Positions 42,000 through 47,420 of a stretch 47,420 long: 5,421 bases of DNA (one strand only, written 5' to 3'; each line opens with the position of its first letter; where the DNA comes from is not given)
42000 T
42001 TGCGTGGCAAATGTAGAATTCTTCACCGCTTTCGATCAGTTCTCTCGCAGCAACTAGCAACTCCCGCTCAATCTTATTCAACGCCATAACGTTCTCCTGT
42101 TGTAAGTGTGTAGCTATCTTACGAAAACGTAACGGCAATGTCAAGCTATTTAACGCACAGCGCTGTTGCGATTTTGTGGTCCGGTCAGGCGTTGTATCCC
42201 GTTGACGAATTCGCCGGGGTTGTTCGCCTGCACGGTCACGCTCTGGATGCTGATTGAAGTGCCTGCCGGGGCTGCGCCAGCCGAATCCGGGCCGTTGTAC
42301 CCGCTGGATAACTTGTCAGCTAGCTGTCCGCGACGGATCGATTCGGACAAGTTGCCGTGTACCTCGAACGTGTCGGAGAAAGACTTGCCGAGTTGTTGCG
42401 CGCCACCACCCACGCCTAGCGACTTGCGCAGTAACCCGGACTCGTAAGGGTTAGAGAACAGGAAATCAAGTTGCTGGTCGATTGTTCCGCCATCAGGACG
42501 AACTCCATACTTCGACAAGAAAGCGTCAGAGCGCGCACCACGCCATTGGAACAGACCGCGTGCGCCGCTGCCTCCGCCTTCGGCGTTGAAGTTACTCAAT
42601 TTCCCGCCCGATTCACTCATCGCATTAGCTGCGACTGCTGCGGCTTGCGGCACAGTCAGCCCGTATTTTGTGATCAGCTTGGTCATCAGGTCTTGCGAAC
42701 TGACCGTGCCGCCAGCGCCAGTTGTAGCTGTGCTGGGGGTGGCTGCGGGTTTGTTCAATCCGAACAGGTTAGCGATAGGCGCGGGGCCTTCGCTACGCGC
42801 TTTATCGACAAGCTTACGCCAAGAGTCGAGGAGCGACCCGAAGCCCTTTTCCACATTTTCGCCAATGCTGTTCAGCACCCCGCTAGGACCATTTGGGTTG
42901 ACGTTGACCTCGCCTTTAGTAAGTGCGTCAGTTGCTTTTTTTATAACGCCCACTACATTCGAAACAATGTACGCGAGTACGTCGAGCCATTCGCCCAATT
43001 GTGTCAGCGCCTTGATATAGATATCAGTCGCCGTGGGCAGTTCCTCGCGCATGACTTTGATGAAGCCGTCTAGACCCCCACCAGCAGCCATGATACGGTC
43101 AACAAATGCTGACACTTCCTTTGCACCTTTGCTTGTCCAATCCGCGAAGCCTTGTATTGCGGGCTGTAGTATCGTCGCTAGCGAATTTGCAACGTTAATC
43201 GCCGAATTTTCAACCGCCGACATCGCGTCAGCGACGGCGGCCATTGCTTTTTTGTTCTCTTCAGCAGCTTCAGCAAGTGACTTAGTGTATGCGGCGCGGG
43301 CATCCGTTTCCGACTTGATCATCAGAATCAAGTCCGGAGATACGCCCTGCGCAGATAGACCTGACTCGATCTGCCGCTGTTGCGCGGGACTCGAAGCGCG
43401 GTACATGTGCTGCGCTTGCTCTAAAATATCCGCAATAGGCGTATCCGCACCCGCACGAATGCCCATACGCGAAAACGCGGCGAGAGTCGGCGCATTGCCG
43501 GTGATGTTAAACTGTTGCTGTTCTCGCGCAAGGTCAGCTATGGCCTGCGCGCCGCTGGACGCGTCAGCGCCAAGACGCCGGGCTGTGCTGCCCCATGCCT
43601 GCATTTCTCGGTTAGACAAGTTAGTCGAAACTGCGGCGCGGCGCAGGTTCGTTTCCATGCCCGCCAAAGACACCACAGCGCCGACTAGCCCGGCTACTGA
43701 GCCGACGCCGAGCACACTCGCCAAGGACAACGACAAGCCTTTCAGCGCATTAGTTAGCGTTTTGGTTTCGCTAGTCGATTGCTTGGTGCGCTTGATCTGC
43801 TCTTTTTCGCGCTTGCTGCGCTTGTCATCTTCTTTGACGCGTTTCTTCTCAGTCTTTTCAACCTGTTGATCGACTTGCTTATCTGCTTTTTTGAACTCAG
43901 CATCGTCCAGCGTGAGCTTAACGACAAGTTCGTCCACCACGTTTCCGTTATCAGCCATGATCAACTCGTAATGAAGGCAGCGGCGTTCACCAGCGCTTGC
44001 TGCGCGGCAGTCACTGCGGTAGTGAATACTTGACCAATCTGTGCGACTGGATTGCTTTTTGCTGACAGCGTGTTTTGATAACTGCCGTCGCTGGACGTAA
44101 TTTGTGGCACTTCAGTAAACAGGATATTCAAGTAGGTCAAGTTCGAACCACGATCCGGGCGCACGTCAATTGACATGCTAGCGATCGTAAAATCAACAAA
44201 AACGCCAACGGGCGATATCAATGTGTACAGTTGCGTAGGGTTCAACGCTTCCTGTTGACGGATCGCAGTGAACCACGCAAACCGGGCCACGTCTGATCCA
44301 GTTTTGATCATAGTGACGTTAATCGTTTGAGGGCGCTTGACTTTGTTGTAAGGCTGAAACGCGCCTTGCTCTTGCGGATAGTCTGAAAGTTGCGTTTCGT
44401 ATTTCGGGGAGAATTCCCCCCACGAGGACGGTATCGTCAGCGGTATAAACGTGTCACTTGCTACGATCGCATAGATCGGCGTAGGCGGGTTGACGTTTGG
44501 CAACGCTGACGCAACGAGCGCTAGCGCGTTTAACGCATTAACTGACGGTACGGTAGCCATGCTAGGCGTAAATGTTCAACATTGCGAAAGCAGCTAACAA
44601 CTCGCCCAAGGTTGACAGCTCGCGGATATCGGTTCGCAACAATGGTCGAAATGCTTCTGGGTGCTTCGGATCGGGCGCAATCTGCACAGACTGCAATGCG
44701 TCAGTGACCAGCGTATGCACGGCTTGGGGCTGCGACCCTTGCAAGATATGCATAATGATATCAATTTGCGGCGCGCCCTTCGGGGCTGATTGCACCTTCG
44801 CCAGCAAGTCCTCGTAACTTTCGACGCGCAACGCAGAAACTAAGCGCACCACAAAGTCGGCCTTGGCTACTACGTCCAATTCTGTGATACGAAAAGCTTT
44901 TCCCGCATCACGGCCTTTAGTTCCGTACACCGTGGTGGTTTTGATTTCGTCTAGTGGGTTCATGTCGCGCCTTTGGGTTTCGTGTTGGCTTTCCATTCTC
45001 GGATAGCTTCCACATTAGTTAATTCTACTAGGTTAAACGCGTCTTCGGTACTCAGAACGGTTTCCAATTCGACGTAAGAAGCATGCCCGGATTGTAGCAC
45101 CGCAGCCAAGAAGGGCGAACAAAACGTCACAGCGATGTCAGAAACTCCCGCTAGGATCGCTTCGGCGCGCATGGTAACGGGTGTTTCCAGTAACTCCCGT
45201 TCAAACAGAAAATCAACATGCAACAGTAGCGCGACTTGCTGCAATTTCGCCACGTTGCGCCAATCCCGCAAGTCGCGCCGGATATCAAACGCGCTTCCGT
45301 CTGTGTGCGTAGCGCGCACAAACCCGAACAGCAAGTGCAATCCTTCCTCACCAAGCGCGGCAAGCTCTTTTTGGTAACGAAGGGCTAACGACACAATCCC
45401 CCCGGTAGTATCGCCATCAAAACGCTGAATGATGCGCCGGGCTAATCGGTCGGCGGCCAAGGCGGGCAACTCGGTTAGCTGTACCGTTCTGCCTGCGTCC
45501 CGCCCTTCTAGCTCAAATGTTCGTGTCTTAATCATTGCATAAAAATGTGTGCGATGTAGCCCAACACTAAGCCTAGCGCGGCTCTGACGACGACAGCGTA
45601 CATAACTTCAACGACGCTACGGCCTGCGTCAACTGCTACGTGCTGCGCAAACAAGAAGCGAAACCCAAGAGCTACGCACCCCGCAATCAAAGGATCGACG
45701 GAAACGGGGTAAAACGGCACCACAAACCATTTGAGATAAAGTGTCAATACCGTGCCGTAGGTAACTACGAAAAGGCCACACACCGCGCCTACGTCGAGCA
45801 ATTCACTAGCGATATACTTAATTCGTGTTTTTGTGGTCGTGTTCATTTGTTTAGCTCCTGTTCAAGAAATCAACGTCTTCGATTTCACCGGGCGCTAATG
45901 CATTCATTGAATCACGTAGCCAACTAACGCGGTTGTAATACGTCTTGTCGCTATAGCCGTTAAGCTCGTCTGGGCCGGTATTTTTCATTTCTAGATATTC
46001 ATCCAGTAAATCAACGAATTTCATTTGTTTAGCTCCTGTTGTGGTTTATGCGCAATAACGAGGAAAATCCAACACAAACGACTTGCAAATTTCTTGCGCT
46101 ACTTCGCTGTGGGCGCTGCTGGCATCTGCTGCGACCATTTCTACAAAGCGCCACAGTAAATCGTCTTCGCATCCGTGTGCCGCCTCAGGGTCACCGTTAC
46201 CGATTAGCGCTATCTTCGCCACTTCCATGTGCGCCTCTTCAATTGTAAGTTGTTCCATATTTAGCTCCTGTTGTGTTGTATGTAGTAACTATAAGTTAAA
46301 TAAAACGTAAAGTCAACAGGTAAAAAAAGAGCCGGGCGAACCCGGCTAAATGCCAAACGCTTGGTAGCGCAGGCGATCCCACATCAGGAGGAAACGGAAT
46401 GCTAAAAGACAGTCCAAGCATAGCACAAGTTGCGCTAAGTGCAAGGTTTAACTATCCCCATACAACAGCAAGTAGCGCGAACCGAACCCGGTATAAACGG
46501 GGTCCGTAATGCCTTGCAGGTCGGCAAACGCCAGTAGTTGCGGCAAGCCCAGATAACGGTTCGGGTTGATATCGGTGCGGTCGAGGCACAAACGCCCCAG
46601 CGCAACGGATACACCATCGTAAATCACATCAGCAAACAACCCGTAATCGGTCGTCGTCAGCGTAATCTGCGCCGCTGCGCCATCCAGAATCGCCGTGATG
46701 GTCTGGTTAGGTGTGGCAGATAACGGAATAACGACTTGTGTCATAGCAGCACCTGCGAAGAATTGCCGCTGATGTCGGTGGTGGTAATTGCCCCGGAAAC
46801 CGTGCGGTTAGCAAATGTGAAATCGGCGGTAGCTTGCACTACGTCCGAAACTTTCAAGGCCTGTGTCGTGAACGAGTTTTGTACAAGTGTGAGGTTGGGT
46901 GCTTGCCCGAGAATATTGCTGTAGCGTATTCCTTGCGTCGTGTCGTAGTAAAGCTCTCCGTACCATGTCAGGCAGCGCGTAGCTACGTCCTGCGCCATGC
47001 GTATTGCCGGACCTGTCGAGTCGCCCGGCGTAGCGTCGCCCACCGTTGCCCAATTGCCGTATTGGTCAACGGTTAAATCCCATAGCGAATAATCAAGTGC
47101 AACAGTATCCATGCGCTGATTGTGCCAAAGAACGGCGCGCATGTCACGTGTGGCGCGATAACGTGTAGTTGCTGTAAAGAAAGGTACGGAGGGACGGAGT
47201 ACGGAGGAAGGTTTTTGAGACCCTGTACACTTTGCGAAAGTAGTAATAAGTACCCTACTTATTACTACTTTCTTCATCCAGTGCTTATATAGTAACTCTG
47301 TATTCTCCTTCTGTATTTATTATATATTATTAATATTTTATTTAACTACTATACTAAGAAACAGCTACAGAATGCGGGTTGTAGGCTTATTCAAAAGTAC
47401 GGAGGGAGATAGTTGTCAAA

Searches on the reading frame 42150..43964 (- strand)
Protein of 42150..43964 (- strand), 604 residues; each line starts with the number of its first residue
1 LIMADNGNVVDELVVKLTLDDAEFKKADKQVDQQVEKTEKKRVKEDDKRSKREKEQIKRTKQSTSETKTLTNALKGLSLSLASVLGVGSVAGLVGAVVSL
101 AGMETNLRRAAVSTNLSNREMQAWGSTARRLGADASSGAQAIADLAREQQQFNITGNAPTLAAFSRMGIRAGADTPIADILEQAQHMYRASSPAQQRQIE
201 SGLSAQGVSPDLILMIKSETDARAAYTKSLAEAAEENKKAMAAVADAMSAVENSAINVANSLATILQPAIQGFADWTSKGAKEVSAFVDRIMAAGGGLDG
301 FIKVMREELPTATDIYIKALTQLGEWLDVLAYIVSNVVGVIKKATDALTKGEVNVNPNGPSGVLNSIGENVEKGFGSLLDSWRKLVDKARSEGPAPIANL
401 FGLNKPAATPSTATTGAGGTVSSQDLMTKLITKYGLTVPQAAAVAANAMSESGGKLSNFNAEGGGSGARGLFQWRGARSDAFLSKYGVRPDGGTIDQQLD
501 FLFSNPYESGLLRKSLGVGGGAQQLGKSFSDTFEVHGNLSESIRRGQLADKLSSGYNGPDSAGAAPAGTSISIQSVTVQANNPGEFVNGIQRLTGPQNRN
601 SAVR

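Call 11: search_protein_families(library=phrogs, proteins=[window:42150-43964:-])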
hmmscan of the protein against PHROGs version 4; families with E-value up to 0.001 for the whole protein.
window:42150-43964:- (604 aa): 5 families
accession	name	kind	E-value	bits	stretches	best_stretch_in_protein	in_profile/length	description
phrog_9570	-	tail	7e-97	327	2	6-328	3-317/689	tail length tape measure protein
phrog_2013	-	tail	1.7e-21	77.6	1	8-342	3-318/657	lytic tail protein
phrog_2276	-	tail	1.7e-13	51.2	1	4-348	20-347/673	tail length tape measure protein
phrog_8125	-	tail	2.9e-07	30.9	1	29-313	21-314/578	tail length tape measure protein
phrog_3824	-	unknown function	4.9e-06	26.8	1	8-169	4-148/750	-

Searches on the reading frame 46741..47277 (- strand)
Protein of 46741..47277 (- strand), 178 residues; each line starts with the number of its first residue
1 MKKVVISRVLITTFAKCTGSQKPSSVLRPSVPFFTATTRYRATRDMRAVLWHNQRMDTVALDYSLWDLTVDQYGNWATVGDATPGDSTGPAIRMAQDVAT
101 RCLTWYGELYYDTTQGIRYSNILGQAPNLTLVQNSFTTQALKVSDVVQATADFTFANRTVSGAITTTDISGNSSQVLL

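Call 11: search_protein_families(library=phrogs, proteins=[window:46741-47277:-])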
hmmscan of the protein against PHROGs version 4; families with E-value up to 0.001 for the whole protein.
window:46741-47277:- (178 aa): 2 families
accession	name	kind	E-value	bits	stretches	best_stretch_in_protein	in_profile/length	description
phrog_120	-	tail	1.2e-22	82.1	1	56-176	56-173/303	baseplate wedge subunit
phrog_4233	-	unknown function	0.00017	22.1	1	94-150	36-92/204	-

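Call 34: search_protein_families(library=pfam, max_evalue=0.01, proteins=[window:46741-47277:-])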
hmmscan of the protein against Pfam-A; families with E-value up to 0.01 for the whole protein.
window:46741-47277:- (178 aa): 0 families
